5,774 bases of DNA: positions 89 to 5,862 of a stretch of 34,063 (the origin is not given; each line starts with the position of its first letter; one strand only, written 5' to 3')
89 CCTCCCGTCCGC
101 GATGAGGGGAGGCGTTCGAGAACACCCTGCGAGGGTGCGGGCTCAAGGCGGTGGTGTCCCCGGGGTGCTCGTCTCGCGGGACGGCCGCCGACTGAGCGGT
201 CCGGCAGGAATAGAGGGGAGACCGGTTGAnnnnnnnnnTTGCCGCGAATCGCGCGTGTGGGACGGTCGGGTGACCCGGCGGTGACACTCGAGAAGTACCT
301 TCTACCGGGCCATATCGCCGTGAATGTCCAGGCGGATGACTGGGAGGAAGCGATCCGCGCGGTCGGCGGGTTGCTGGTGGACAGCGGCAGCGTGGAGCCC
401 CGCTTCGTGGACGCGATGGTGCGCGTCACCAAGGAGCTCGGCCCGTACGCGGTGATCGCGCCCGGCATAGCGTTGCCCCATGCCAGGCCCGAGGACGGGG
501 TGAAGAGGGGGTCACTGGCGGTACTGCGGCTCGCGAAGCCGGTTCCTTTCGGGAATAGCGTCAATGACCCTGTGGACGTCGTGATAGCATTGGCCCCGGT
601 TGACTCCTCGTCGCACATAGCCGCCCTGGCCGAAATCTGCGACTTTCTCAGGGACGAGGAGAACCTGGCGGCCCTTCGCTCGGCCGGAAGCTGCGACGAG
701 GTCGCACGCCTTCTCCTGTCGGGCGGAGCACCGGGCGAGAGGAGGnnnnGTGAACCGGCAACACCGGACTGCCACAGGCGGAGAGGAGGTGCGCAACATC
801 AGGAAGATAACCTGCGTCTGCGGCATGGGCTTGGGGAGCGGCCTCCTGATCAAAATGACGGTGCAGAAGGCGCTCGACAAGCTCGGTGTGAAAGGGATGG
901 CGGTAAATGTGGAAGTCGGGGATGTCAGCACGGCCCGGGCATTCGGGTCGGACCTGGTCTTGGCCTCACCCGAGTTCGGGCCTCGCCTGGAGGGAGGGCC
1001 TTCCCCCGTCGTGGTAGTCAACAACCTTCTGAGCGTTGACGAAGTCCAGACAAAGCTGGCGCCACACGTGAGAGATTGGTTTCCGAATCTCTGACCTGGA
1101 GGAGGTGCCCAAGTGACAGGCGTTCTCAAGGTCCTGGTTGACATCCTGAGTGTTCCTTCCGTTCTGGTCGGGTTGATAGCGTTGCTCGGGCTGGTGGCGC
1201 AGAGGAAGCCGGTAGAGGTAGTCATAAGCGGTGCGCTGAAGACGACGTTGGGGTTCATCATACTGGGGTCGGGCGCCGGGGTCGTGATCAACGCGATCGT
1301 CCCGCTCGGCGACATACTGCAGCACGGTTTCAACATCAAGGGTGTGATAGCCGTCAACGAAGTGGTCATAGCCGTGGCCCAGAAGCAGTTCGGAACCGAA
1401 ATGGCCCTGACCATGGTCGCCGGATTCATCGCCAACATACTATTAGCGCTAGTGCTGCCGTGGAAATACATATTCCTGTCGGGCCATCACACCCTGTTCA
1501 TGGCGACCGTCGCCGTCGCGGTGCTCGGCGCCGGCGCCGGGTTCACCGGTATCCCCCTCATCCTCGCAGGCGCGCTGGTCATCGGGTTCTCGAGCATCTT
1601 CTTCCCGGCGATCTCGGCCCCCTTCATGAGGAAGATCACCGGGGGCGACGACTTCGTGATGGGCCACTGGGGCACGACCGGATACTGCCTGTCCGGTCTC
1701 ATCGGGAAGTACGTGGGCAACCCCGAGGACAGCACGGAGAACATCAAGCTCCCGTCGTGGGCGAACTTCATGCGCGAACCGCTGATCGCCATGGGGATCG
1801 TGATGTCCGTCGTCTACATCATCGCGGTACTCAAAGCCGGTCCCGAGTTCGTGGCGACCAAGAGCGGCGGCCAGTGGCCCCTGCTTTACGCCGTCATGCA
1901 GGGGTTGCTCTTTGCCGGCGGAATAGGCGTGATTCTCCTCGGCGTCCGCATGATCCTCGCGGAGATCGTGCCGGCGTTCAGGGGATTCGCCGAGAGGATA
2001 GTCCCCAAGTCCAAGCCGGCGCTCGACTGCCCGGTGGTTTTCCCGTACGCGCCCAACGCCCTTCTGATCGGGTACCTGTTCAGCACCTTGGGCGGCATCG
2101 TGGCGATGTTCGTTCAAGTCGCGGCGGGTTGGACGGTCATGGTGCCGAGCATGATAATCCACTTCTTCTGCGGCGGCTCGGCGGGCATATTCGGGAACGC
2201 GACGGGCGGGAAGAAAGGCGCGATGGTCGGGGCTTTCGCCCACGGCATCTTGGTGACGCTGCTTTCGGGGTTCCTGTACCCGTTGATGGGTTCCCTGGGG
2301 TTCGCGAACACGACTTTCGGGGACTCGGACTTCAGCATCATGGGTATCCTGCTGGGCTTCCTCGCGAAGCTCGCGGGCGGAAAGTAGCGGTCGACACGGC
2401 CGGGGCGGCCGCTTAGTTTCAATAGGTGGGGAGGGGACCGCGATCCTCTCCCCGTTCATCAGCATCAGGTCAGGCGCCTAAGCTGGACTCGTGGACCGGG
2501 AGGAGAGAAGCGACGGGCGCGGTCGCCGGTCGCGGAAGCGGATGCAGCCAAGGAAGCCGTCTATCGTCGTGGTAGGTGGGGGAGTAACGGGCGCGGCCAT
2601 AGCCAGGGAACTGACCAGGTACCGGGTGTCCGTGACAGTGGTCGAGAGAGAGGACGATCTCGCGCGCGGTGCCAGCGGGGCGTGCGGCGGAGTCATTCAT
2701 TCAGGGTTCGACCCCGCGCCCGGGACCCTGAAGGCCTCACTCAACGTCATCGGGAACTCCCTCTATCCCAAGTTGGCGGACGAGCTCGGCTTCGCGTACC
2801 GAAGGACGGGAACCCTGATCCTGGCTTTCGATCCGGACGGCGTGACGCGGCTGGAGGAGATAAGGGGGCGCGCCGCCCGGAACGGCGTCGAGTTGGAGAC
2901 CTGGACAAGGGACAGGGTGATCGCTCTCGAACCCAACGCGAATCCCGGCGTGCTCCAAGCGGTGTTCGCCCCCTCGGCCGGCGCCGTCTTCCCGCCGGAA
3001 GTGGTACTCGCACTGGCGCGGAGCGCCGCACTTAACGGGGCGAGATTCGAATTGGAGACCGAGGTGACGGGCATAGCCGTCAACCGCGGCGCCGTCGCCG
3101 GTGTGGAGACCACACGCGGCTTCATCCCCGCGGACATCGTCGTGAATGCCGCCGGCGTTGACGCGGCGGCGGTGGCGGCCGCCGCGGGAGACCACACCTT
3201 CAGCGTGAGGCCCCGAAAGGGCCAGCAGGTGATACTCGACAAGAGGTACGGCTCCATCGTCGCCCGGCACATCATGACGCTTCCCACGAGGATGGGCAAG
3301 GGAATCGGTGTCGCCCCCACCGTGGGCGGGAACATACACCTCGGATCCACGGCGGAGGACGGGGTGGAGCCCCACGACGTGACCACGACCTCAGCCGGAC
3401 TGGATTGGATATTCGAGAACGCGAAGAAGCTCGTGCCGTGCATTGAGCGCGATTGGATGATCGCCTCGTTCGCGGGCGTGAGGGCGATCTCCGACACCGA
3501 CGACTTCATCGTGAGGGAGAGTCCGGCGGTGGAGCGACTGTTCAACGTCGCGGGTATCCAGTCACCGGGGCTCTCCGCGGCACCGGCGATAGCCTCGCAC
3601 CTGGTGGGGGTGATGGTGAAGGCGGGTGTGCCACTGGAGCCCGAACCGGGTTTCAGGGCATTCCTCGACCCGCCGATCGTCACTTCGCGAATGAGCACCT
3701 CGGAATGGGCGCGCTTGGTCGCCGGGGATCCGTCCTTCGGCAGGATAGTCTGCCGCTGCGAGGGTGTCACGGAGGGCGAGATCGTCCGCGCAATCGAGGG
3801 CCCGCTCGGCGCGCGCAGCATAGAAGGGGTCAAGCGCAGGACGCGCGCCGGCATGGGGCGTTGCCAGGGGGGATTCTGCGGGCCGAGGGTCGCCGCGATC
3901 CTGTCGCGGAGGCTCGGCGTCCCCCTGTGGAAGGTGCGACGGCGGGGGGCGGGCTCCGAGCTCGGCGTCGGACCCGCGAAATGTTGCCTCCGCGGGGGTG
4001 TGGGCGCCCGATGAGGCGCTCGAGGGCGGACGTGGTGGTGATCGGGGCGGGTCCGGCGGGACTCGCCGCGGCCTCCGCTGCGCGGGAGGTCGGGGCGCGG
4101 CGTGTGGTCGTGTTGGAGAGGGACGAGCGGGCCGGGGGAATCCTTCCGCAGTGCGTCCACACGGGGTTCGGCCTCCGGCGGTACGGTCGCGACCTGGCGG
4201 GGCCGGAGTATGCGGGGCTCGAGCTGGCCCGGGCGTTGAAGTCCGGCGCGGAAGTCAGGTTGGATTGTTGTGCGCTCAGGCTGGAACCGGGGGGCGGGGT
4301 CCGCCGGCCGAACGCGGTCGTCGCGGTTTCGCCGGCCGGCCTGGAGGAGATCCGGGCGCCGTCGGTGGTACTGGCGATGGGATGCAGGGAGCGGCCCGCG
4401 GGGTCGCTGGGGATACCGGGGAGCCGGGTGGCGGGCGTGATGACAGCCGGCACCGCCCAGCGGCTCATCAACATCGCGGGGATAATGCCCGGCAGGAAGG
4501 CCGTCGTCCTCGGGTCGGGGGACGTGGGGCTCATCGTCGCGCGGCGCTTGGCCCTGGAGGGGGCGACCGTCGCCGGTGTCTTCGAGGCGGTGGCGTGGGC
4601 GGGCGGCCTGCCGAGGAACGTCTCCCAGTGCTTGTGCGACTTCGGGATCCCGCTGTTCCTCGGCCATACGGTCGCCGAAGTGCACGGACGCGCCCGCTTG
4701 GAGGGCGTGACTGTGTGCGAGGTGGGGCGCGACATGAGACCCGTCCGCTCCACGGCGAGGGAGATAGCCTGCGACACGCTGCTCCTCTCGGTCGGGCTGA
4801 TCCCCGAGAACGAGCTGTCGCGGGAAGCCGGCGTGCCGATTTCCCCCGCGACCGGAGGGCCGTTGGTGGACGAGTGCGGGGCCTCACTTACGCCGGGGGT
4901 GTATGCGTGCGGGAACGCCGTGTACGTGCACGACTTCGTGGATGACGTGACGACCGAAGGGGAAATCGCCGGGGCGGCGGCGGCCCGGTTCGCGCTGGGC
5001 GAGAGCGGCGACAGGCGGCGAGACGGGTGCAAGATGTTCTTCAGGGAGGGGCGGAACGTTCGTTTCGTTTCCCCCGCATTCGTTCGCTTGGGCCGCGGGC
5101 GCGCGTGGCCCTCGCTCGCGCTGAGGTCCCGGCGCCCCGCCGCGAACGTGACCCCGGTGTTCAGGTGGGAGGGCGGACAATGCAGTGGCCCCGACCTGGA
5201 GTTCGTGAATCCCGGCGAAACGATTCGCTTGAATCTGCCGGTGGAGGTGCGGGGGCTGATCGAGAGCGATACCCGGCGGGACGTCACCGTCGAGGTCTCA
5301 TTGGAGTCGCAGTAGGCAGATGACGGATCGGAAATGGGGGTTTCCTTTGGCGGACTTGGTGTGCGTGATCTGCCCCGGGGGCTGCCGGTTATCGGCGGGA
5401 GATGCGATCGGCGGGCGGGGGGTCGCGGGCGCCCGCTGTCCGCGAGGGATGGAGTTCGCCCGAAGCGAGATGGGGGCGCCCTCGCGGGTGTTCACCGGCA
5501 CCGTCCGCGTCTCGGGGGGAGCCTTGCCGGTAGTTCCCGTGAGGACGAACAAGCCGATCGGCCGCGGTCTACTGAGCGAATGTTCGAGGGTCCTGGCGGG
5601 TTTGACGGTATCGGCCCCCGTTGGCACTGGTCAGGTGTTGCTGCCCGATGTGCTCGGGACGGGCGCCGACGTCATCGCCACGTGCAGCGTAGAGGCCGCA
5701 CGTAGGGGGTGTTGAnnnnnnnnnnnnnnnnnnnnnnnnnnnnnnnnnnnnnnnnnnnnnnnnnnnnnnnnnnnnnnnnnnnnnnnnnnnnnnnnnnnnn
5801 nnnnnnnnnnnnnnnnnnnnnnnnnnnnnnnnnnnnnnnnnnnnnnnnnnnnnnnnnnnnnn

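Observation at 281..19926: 21-gene co-directional cluster placing a glycyl radical enzyme inside a PTS / DeoC / transketolase sugar-phosphate pathway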

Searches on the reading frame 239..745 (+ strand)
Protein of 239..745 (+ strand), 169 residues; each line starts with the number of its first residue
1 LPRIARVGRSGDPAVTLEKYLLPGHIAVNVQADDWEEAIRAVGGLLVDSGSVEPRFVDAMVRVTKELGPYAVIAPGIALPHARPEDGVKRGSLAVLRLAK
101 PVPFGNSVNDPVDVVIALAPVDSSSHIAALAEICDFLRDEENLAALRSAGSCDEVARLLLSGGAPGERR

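Call 6: search_protein_families(library=pfam, proteins=[window:239-745:+])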
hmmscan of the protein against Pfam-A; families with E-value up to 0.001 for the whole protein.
window:239-745:+ (169 aa): 1 family
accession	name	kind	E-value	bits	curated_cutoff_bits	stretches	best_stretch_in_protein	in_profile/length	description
PF00359.27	PTS_EIIA_2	-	2.8e-32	112.1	27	1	23-160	5-142/144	Phosphoenolpyruvate-dependent sugar phosphotransferase system, EIIA 2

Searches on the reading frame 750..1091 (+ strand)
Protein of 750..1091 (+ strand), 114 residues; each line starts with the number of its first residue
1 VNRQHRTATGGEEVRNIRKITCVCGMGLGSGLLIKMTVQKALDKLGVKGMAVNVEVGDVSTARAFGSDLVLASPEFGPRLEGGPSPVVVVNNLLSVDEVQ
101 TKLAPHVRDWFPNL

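Call 6: search_protein_families(library=pfam, proteins=[window:750-1091:+])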
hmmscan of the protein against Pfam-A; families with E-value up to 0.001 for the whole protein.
window:750-1091:+ (114 aa): 1 family
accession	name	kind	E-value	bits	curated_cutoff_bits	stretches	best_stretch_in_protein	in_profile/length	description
PF02302.22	PTS_IIB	-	6.4e-09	36.8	23.6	1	19-103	1-88/90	PTS system, Lactose/Cellobiose specific IIB subunit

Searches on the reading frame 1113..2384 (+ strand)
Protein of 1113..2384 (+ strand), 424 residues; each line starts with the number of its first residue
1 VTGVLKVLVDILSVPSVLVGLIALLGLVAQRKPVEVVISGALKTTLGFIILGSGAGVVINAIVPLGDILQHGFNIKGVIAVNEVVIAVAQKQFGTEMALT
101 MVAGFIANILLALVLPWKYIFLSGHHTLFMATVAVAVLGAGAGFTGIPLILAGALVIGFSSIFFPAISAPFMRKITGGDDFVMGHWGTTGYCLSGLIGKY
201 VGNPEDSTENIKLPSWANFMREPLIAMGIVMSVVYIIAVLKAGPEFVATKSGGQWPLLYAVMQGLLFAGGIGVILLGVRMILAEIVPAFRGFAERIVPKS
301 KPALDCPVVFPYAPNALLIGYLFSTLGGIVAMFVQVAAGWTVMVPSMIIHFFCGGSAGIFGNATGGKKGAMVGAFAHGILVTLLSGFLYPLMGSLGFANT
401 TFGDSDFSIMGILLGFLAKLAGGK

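Call 6: search_protein_families(library=pfam, proteins=[window:1113-2384:+])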
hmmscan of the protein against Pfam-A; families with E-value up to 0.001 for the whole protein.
window:1113-2384:+ (424 aa): 1 family
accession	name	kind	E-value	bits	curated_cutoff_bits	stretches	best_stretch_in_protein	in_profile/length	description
PF03611.19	EIIC-GAT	-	2.5e-121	405.9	24.2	1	10-406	1-394/394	PTS system sugar-specific permease component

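Call 30: search_protein_families(library=ncbifam, proteins=[window:1113-2384:+], max_evalue=0.00001)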
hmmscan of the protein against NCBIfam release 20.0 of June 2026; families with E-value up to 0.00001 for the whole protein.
window:1113-2384:+ (424 aa): 7 families
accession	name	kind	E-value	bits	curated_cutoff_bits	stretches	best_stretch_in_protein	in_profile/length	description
NF006919.1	PRK09410.1-1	equivalog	3.2e-153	510.4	380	1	7-419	3-415/415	PTS ascorbate transporter subunit IIC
NF009553.0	PRK12997.1-5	subfamily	9.9e-146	485.8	423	1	4-419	4-420/426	PTS sugar transporter subunit IIC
NF009549.0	PRK12996.1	equivalog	2.5e-139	464.9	890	1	4-419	6-421/463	PTS ascorbate transporter subunit IIC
NF009551.0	PRK12997.1-3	equivalog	2.1e-122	409.5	657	1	7-415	7-414/433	PTS sugar transporter subunit IIC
NF007094.0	PRK09548.1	equivalog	1.6e-83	281.1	687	1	5-410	9-430/598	PTS ascorbate-specific subunit IIBC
NF009550.0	PRK12997.1-1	equivalog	4.9e-35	121.2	583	1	4-393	11-408/447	PTS sugar transporter subunit IIC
NF009552.0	PRK12997.1-4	equivalog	2e-25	89.7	921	1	10-422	14-443/477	PTS sugar transporter subunit IIC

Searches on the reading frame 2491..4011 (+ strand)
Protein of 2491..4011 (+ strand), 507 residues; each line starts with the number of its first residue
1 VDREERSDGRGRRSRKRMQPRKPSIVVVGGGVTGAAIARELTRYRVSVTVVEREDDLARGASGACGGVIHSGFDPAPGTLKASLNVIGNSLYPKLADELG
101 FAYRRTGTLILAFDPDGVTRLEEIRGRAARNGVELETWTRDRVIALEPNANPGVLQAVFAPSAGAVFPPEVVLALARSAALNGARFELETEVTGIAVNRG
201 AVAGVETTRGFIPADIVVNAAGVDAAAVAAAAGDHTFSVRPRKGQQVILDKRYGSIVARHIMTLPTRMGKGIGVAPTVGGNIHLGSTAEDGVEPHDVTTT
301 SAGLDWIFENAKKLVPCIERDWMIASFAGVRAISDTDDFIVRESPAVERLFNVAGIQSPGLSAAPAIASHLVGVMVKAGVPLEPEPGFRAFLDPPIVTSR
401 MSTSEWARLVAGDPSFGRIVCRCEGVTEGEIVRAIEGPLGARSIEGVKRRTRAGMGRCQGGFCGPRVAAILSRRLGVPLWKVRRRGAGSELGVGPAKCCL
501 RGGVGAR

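Call 6: search_protein_families(library=pfam, proteins=[window:2491-4011:+])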
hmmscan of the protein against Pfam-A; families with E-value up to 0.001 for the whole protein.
window:2491-4011:+ (507 aa): 6 families
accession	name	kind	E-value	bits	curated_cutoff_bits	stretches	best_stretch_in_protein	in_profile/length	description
PF01266.30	DAO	-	4.1e-68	230.9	27.9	1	25-371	2-350/353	FAD dependent oxidoreductase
PF04324.20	Fer2_BFD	-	1.4e-16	61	26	1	419-472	1-49/50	BFD-like [2Fe-2S] binding domain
PF07992.20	Pyr_redox_2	-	6.6e-10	39.3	26.1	1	22-62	141-182/291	Pyridine nucleotide-disulphide oxidoreductase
PF00070.33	Pyr_redox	-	2e-08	35.1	22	1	24-59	1-36/82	Pyridine nucleotide-disulphide oxidoreductase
PF13450.12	NAD_binding_8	-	1e-05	26.1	21.9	1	27-57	1-31/68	NAD(P)-binding Rossmann-like domain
PF03486.20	HI0933_like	-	0.00025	21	50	0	162-234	97-175/244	HI0933-like protein Rossmann domain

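Call 30: search_protein_families(library=ncbifam, proteins=[window:2491-4011:+], max_evalue=0.00001)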
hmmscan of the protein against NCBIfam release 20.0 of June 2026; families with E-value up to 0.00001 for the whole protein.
window:2491-4011:+ (507 aa): 22 families
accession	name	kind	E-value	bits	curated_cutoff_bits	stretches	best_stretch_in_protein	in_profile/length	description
NF033460.1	glycerol3P_ox_II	equivalog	1.4e-75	254.8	460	1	25-372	4-357/361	type 2 glycerol-3-phosphate oxidase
TIGR03377.1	glycerol3P_GlpA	equivalog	7.7e-47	160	552.8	2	25-338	2-311/530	anaerobic glycerol-3-phosphate dehydrogenase subunit GlpA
NF008726.1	PRK11728.1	equivalog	1.8e-37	129.1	299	1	25-288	3-268/389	L-2-hydroxyglutarate oxidase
NF008313.0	PRK11101.1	equivalog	4.2e-37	127.9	425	2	18-338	4-322/548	anaerobic glycerol-3-phosphate dehydrogenase subunit A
TIGR02352.1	thiamin_ThiO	equivalog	5.7e-35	121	250.8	1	25-373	1-345/351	glycine oxidase ThiO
NF002480.1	PRK01747.1-1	equivalog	1.6e-20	73.1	540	1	14-293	240-511/645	bifunctional tRNA (5-methylaminomethyl-2-thiouridine)(34)-methyltransferase MnmC2/FAD-dependent 5-carboxymethylaminomethyl-2-thiouridine(34)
TIGR03197.1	MnmC_Cterm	equivalog_domain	1.6e-17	63.7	174.2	1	25-249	2-224/400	FAD-dependent 5-carboxymethylaminomethyl-2-thiouridine(34) oxidoreductase MnmC1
TIGR01373.1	soxB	subfamily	8.8e-16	57.7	529.45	1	24-374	32-381/407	sarcosine oxidase subunit beta family protein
TIGR03364.1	HpnW_proposed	hypoth_equivalog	2e-15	56.7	285.1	1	24-227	2-199/365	TIGR03364 family FAD-dependent oxidoreductase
NF001933.0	PRK00711.1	subfamily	6.4e-15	55.1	383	1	97-244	126-275/429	D-amino acid dehydrogenase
NF009906.0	PRK13369.1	equivalog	1.9e-13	49.8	352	1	24-73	8-56/502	glycerol-3-phosphate dehydrogenase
NF050086.1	pipecolate_AmaA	exception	1.1e-11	44.1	600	1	21-222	24-234/425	L-pipecolate oxidase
NF008899.0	PRK12266.1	equivalog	4.4e-10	38.6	360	1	22-72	6-55/508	glycerol-3-phosphate dehydrogenase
NF009074.0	PRK12409.1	equivalog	8.1e-10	38.4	494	0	97-247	125-279/410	D-amino acid dehydrogenase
NF008425.0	PRK11259.1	equivalog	6.4e-09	35.2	257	1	24-367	6-350/377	N-methyl-L-tryptophan oxidase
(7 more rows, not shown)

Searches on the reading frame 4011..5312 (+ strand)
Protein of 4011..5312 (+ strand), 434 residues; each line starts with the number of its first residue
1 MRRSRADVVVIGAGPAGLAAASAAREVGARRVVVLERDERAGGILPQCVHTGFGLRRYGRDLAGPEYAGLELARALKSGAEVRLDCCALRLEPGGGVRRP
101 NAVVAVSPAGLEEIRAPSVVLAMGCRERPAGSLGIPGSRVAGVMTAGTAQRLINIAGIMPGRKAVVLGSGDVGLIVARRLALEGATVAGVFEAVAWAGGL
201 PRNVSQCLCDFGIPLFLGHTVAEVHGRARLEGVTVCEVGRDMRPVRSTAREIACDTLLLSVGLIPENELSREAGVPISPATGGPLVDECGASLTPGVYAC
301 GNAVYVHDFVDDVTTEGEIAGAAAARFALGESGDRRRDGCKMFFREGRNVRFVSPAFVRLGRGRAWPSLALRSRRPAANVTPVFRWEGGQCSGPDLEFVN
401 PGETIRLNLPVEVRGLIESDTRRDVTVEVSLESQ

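Call 6: search_protein_families(library=pfam, proteins=[window:4011-5312:+])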
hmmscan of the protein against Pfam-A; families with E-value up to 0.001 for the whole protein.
window:4011-5312:+ (434 aa): 10 families
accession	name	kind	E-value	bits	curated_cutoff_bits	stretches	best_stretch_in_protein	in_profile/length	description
PF07992.20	Pyr_redox_2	-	2.7e-26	93.1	26.1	1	7-304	2-277/291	Pyridine nucleotide-disulphide oxidoreductase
PF13738.12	Pyr_redox_3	-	1.4e-07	31.5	30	1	9-39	1-31/305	Pyridine nucleotide-disulphide oxidoreductase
PF12831.13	FAD_oxidored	-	1.1e-06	28.7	27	1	7-46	1-39/416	FAD dependent oxidoreductase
PF13450.12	NAD_binding_8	-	2.8e-06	27.9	21.9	1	10-52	1-42/68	NAD(P)-binding Rossmann-like domain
PF00890.30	FAD_binding_2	-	5.7e-06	26.2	20.4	1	7-43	1-36/414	FAD binding domain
PF03486.20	HI0933_like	-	9.3e-05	22.4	50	1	7-42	2-36/244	HI0933-like protein Rossmann domain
PF01266.30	DAO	-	0.00016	21.7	27.9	1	7-42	1-35/353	FAD dependent oxidoreductase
PF00070.33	Pyr_redox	-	0.00024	22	22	0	8-40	2-33/82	Pyridine nucleotide-disulphide oxidoreductase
PF01946.23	Thi4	-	0.00036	20.3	26.2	1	5-43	17-55/235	Thi4 family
PF01262.27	AlaDh_PNT_C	-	0.00071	19.5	23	1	5-38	28-60/214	Alanine dehydrogenase/PNT, C-terminal domain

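Call 30: search_protein_families(library=ncbifam, proteins=[window:4011-5312:+], max_evalue=0.00001)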
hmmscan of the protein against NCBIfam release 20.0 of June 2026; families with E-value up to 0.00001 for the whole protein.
window:4011-5312:+ (434 aa): 29 families (the best 25 are shown)
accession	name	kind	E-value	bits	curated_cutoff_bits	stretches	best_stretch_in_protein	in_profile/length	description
TIGR01372.1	soxA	subfamily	3e-24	84.9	1164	2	111-270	275-427/996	sarcosine oxidase subunit alpha family protein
NF042949.2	3PPDioc_HcaD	equivalog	6e-13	48.3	450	1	117-305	100-277/386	3-phenylpropionate/cinnamic acid dioxygenase ferredoxin--NAD(+) reductase subunit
NF009410.0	PRK12771.1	subfamily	3.8e-11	42.3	516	0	7-45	140-177/566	NAD(P)-binding protein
TIGR01292.1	TRX_reduct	equivalog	7.3e-11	41.4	343.45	1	7-320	2-292/300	thioredoxin-disulfide reductase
TIGR01317.1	GOGAT_sm_gam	subfamily_domain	1e-10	41.1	447.7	0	5-45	143-182/485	glutamate synthase small subunit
TIGR01316.1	gltA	equivalog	5.2e-10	38.7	471.75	0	4-45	132-172/449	NADPH-dependent glutamate synthase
NF009454.0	PRK12814.1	equivalog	9.2e-10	37.5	916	0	6-49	194-236/657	putative NADPH-dependent glutamate synthase small subunit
TIGR02053.1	MerA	equivalog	2.3e-09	36.8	454.45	0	118-324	132-328/465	mercury(II) reductase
NF005560.0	PRK07233.1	equivalog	2.6e-09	36.4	252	0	7-76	2-70/435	hypothetical protein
NF005548.0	PRK07208.1-4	equivalog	1.1e-08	34.1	389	1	5-54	3-51/488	hypothetical protein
NF007286.0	PRK09754.1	equivalog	3.1e-08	32.8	447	1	114-303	99-276/400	phenylpropionate dioxygenase ferredoxin reductase subunit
TIGR01350.1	lipoamide_DH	equivalog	3.4e-08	32.6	408.8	0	6-51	2-42/461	dihydrolipoyl dehydrogenase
TIGR03140.1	AhpF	equivalog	1.4e-07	30.4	502.9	1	3-327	210-509/515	alkyl hydroperoxide reductase subunit F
NF004991.0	PRK06370.1-3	subfamily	1.6e-07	30.3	620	0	5-43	35-72/509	FAD-containing oxidoreductase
NF006130.0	PRK08274.1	equivalog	2e-07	30.2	369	1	3-40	3-39/467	FAD-dependent tricarballylate dehydrogenase TcuA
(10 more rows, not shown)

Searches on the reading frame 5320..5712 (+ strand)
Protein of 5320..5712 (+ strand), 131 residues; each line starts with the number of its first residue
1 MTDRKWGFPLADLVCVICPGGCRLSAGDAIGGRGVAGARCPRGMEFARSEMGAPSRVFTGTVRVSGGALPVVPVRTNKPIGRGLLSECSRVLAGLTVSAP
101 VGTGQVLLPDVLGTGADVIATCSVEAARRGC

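Call 6: search_protein_families(library=pfam, proteins=[window:5320-5712:+])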
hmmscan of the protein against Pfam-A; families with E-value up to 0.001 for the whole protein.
window:5320-5712:+ (131 aa): 1 family
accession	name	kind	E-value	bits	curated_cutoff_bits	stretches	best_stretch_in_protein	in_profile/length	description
PF07892.16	DUF1667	-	2.9e-26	91.7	27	1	41-121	1-81/82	Protein of unknown function (DUF1667)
